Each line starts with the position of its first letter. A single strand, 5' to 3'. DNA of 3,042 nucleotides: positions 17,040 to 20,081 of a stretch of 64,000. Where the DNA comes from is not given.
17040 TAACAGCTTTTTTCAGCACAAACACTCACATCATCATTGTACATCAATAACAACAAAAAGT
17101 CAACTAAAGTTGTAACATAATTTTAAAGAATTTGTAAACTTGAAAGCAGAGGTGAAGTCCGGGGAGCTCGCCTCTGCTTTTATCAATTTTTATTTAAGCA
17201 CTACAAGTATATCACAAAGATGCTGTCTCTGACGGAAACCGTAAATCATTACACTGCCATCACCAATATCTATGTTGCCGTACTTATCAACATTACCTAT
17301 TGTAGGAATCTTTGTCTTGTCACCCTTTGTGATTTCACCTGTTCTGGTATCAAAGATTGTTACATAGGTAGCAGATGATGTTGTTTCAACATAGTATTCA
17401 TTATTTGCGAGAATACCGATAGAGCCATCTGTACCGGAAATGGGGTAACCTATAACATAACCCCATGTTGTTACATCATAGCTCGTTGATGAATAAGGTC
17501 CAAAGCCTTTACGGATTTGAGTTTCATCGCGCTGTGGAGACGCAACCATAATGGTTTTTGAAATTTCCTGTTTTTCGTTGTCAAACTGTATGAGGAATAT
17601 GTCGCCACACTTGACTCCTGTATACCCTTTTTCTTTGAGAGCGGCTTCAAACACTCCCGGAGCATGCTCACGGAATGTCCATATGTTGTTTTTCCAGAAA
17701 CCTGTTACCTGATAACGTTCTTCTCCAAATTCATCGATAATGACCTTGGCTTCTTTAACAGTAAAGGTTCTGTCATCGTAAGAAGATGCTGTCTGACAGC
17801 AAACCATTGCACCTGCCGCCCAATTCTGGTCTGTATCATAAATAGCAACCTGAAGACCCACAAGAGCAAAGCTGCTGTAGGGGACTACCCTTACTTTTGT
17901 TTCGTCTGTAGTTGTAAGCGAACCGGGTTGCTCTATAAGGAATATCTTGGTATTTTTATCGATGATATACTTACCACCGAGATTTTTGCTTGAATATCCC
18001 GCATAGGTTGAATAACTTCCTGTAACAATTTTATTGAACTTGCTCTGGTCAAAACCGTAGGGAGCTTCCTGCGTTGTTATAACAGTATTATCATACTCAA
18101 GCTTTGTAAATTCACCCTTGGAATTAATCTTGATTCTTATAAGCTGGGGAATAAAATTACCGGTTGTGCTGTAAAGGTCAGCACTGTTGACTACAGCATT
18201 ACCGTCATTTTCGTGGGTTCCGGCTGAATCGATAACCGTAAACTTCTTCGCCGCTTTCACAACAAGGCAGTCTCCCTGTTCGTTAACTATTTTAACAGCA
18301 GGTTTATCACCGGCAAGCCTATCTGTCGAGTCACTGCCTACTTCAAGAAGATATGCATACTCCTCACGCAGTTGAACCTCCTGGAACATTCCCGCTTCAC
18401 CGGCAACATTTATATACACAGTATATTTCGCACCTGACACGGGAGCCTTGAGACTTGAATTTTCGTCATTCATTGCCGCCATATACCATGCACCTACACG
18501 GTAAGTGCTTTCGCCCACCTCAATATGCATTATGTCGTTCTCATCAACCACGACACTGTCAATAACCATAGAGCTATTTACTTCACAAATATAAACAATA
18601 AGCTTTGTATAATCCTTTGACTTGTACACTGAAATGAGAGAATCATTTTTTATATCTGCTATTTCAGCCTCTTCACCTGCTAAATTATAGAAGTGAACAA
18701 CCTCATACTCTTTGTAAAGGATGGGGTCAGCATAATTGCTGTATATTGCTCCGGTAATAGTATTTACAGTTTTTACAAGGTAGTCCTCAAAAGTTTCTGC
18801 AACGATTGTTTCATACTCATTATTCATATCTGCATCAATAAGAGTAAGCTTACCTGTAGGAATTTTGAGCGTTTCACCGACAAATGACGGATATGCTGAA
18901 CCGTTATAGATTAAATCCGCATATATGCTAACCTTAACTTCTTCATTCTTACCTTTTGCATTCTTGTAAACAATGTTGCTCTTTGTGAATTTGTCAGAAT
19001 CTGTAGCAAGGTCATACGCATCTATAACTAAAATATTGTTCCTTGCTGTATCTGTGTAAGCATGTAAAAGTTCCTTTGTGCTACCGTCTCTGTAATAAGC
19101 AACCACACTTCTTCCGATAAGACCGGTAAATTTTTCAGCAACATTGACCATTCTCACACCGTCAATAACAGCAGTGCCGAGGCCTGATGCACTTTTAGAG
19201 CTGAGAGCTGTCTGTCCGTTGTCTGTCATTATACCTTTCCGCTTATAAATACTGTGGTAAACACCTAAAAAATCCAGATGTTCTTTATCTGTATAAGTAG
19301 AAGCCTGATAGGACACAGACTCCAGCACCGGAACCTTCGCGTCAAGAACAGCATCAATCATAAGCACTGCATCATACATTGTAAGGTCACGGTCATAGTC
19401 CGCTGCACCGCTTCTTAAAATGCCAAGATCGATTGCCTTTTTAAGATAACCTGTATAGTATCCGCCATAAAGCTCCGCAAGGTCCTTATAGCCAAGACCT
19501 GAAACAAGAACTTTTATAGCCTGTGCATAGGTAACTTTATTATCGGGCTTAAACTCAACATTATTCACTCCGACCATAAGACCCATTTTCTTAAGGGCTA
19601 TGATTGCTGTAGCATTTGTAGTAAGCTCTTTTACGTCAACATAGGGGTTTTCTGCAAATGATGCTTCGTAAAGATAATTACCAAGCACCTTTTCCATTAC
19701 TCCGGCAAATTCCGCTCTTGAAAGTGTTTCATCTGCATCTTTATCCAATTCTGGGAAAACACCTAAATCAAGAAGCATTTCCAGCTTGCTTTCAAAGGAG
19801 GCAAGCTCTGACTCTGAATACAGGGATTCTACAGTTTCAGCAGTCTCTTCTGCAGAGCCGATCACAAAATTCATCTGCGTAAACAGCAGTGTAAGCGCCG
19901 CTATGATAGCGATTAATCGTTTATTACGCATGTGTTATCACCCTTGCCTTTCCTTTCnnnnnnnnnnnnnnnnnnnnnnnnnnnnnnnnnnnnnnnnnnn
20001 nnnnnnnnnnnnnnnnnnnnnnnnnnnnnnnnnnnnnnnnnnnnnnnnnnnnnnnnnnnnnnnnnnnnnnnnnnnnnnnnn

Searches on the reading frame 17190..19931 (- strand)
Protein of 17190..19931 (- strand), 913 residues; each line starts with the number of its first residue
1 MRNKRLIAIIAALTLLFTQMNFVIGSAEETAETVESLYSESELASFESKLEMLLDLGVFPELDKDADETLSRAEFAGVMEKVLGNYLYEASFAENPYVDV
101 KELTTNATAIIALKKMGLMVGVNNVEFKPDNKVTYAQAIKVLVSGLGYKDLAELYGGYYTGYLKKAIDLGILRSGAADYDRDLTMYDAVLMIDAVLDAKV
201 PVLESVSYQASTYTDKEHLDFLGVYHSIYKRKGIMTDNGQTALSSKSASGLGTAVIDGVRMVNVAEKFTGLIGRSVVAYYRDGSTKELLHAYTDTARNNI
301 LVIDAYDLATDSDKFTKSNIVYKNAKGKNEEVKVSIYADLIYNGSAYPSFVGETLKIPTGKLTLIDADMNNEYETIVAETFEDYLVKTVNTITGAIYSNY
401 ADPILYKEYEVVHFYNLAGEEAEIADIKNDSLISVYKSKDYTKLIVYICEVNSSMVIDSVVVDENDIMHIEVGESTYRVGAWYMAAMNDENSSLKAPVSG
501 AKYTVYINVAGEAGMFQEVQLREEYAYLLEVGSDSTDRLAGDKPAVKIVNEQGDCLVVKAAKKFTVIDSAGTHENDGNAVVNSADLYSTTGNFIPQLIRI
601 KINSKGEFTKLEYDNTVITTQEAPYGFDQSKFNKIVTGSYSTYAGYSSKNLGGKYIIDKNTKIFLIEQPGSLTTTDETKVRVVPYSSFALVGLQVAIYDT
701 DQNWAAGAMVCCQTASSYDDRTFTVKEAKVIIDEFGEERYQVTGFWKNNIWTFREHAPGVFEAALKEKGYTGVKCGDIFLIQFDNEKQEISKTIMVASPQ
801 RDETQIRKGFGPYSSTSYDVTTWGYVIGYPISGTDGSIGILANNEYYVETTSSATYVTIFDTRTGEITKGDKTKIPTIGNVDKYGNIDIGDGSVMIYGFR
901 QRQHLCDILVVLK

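Call 5: search_protein_families(library=pfam, proteins=[window:17190-19931:-], max_evalue=0.01)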
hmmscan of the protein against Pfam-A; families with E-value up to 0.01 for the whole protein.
window:17190-19931:- (913 aa): 1 family
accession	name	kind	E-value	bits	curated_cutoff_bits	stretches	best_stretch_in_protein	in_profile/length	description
PF00395.25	SLH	-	2.6e-08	34.2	20.8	1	96-139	1-44/44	S-layer homology domain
